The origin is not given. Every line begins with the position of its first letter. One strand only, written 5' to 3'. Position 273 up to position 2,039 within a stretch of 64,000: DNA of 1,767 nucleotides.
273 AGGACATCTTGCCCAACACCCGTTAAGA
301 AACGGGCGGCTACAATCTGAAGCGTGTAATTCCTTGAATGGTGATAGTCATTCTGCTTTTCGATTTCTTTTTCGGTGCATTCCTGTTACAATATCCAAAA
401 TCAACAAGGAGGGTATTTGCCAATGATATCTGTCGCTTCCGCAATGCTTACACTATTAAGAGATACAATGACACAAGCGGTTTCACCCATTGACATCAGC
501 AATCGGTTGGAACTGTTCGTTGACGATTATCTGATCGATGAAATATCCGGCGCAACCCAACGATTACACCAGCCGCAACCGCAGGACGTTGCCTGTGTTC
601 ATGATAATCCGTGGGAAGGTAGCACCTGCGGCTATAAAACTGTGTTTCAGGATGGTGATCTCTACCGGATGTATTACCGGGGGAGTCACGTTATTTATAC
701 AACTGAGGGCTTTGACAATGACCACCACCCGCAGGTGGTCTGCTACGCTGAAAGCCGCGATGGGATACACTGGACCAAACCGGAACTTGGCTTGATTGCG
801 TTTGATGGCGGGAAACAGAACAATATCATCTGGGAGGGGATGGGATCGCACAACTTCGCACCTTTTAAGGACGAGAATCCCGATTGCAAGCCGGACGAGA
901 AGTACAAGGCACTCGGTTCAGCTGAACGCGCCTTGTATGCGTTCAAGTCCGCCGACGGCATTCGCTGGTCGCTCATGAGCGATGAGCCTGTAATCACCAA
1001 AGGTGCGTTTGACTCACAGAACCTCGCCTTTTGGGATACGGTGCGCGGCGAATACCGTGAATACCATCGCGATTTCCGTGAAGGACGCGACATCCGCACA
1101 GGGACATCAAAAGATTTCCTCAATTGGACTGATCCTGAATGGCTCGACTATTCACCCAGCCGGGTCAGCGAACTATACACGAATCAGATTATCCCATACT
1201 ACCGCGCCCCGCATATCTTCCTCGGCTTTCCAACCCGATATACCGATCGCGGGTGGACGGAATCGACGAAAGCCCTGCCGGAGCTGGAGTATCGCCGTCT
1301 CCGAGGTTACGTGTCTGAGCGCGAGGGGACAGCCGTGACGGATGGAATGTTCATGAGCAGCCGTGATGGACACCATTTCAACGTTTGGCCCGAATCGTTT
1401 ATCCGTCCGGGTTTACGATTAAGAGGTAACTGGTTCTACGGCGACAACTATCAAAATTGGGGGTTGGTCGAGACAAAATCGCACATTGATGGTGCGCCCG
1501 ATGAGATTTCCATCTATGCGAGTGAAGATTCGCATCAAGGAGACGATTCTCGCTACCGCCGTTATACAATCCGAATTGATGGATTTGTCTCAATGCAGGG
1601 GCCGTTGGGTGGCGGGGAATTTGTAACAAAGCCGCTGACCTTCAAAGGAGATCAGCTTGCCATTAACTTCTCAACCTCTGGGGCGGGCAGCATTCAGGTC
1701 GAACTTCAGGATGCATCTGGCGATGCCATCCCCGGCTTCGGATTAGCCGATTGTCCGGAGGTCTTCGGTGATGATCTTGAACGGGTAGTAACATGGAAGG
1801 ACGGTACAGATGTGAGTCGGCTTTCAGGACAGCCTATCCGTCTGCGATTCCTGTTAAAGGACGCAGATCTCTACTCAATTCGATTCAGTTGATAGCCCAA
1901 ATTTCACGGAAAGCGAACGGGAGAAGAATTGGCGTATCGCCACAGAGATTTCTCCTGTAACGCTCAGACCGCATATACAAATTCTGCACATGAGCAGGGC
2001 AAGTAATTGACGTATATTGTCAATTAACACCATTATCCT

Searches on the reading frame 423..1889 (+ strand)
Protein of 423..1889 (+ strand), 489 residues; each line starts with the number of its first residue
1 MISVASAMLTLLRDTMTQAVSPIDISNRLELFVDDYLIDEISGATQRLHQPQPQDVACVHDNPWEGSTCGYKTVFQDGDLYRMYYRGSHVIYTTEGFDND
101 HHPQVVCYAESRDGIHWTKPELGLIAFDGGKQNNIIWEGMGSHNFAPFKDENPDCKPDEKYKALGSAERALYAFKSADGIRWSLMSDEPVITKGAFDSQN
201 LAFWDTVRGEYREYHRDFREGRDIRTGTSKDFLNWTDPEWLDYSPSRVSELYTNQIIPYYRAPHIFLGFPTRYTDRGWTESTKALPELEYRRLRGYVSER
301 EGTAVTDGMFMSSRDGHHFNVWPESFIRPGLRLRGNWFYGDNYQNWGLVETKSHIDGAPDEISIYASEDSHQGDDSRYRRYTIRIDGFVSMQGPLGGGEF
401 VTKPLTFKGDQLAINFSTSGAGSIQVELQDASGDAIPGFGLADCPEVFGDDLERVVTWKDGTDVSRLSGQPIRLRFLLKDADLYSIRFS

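Call 39: find_related_loci(query=window:423-1889:+, collection=metagenome_contigs, flank=6000)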
Query window:423-1889:+ (489 aa) in metagenome_contigs; peptide patterns used: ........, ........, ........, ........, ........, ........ (x = any residue, [..] = any of these).
130 stretches matched a pattern; 71 encode a relative of the query (tblastn E <= 1e-3); 71 distinct loci.
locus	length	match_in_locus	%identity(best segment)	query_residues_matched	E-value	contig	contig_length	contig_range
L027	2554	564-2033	69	4-488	0e+0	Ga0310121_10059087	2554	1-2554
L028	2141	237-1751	66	4-488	0e+0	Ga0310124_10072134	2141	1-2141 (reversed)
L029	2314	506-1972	64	1-488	0e+0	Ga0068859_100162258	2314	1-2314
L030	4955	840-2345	63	8-489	0e+0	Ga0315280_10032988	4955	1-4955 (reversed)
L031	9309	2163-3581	66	24-488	0e+0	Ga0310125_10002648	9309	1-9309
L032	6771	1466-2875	66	23-489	0e+0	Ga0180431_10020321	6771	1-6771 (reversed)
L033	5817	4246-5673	66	13-488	0e+0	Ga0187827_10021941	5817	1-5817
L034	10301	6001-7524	60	1-488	0e+0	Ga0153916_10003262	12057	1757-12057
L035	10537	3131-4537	66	23-488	0e+0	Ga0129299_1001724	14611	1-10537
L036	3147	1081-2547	64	4-489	0e+0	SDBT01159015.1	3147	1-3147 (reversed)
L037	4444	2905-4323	65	24-488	0e+0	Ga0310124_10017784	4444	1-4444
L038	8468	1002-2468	61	6-488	0e+0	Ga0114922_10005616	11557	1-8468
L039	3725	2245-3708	61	11-488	0e+0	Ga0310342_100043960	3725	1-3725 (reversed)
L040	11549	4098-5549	61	22-489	0e+0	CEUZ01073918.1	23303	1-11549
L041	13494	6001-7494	62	1-489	0e+0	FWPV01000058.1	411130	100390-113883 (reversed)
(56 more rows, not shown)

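Call 43: find_homologous_proteins(query=window:423-1889:+, max_evalue=1e-50)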
Query window:423-1889:+ (489 aa): 7998 proteins with E <= 1e-50 among 8000 candidates; the best 120 are listed.
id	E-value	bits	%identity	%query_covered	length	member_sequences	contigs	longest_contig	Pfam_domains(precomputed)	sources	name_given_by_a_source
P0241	0.0e+0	1124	96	100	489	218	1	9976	-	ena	-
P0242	0.0e+0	1068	92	100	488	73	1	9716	-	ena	-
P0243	0.0e+0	1055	90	100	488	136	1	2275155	-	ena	-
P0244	1.8e-286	969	83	100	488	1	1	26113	-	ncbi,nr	ncbi:MAG: hypothetical protein O7E52_15290 [Candidatus Poribacteria bacterium]|nr:hypothetical prote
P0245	2.2e-253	860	72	100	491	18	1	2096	-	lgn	-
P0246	3.7e-249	846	74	97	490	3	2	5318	-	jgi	-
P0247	3.4e-248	842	71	100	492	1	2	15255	-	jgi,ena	-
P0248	2.8e-247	839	73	97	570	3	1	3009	-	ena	-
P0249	3.1e-244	829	72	96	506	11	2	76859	-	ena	-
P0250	2.3e-242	823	69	100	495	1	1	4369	-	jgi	jgi:hypothetical protein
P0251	4.7e-237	806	69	99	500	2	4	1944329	-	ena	-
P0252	1.7e-236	804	69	98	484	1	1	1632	-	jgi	jgi:hypothetical protein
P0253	3.9e-236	803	69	99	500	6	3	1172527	-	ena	-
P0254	1.5e-234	797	68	100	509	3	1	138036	-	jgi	-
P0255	2.0e-233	794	69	96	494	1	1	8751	-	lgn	-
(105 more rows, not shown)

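Call 45: find_encoding_contigs(protein=P0244, flank=8000, max_places=2)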
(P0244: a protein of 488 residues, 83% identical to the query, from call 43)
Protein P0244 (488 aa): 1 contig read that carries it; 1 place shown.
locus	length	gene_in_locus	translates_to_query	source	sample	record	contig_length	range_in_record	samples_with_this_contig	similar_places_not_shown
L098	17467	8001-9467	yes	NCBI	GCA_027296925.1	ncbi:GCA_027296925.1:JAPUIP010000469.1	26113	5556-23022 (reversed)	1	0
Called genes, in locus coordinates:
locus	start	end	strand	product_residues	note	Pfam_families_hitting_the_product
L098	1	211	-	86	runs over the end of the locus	-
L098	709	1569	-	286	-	PF02585:PIG-L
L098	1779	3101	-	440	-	PF02056:Glyco_hydro_4, PF11975:Glyco_hydro_4C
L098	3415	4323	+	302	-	PF00701:DHDPS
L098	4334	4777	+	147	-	-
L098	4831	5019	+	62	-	PF07927:HicA_toxin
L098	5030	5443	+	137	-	PF15919:HicB_lk_antitox, PF15970:HicB-like_2, PF07878:RHH_5 (weak)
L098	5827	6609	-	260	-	PF05721:PhyH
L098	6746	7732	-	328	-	PF13088:BNR_2 (faint), PF02012:BNR (faint)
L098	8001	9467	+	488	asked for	-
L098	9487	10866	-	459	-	PF01464:SLT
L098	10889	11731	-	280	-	PF23473:LysM3_LYK4_5 (faint), PF01476:LysM, PF01551:Peptidase_M23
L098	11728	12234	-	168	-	-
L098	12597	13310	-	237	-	PF10294:Methyltransf_16, PF05175:MTS (weak), PF13847:Methyltransf_31 (weak), PF13649:Methyltransf_25 (weak)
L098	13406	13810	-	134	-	PF07883:Cupin_2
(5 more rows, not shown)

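Call 46: find_encoding_contigs(protein=P0249, flank=8000, max_places=2)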
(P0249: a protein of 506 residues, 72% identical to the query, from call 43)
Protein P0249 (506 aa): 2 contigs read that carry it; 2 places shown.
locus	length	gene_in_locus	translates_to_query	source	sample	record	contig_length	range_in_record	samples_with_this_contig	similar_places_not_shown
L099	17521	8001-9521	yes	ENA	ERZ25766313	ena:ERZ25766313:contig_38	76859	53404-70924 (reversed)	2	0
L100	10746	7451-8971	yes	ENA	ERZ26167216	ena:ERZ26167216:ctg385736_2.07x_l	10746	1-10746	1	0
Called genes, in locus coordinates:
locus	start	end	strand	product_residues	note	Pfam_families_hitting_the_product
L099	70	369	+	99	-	-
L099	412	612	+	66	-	PF04015:DUF362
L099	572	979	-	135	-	-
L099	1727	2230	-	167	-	-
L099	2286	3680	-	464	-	-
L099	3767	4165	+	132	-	-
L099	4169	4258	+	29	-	-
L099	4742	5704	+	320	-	PF26549:Tricorn_N, PF26550:Tricorn_2nd (weak), PF07676:PD40 (weak), PF26550:Tricorn_2nd, PF26549:Tricorn_N, PF07676:PD40, PF26549:Tricorn_N, PF07676:PD40, +1 more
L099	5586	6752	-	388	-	PF01926:MMR_HSR1, PF02421:FeoB_N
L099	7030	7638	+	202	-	PF00578:AhpC-TSA, PF08534:Redoxin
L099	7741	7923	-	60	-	-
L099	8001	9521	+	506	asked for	-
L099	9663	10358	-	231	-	PF06439:3keto-disac_hyd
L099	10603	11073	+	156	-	PF23414:Beta-prop_EML_2, PF24807:WD40_CDC20-Fz, PF24814:WD40_Prp19, PF25168:Beta-prop_WDR36-Utp21_2nd, PF25172:Beta-prop_WDR3_2nd, PF25173:Beta-prop_WDR3_1st, PF25174:Beta-prop_THOC3, PF25391:WD40_Gbeta, +22 more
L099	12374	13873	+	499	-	PF22483:Mu-transpos_C_2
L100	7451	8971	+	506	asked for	-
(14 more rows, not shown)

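Call 47: find_encoding_contigs(protein=P0251, flank=8000, max_places=2)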
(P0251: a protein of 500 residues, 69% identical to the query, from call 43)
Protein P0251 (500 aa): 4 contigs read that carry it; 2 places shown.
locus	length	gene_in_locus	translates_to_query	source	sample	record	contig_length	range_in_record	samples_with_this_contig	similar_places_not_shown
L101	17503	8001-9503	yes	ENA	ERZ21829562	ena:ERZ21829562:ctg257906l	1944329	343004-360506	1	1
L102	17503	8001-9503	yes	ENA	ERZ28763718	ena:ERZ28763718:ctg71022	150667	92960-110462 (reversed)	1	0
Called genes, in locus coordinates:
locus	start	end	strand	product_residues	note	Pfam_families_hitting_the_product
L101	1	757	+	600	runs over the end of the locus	PF00498:FHA, PF16697:Yop-YscD_cpl, PF13676:TIR_2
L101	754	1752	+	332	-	-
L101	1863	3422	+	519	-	PF13701:DDE_Tnp_1_4, PF01609:DDE_Tnp_1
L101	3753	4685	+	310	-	PF12760:Zn_ribbon_IS1595, PF12762:DDE_Tnp_IS1595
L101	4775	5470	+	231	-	PF25183:OMP_b-brl_4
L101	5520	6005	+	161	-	PF25183:OMP_b-brl_4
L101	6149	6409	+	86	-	PF25183:OMP_b-brl_4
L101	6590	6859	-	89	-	-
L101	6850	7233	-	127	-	PF00872:Transposase_mut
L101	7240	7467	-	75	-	PF00872:Transposase_mut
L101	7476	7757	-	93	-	-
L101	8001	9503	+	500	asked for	-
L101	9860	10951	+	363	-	PF04909:Amidohydro_2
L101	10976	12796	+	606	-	PF17899:Peptidase_M61_N, PF05299:Peptidase_M61, PF00595:PDZ, PF13180:PDZ_2, PF17820:PDZ_6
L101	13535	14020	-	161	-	-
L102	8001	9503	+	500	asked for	-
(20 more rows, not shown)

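Call 48: find_encoding_contigs(protein=P0243, flank=6000, max_places=4)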
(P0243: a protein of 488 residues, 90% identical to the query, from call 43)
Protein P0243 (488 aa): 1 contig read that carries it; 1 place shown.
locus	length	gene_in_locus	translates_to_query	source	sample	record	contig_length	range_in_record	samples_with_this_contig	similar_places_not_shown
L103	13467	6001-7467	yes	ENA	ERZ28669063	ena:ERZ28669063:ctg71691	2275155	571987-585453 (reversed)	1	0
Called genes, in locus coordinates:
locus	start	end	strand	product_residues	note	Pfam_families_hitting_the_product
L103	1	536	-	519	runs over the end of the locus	-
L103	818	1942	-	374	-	PF13088:BNR_2 (faint), PF14870:PSII_BNR (faint), PF13810:DUF4185 (faint), PF15902:Sortilin-Vps10 (faint), PF02012:BNR (faint)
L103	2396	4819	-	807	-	PF14580:LRR_9 (faint), PF12799:LRR_4 (weak), PF23598:LRR_14 (weak), PF12799:LRR_4, PF13855:LRR_8 (weak), PF12799:LRR_4 (weak), PF14885:GHL15, PF13860:FlgD_ig (weak), +3 more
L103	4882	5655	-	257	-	PF03737:RraA-like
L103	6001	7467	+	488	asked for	-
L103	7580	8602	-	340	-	PF00248:Aldo_ket_red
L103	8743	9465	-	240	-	PF01073:3Beta_HSD, PF01370:Epimerase, PF04321:RmlD_sub_bind (weak), PF13460:NAD_binding_10, PF16363:GDP_Man_Dehyd, PF07993:NAD_binding_4 (weak)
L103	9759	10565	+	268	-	PF00106:adh_short, PF08659:KR (weak), PF13561:adh_short_C2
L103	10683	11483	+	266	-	PF03437:BtpA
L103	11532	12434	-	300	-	PF16798:DUF5069 (faint)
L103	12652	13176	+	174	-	PF00994:MoCF_biosynth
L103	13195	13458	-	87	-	-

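Call 58: search_protein_families(library=pfam, proteins=[window:423-1889:+], max_evalue=0.001)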
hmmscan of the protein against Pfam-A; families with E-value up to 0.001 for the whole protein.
window:423-1889:+ (489 aa): 0 families

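Call 85: search_protein_families(library=padloc, proteins=[window:423-1889:+], max_evalue=0.01)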
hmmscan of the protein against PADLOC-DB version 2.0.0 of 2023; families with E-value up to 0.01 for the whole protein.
window:423-1889:+ (489 aa): 0 families
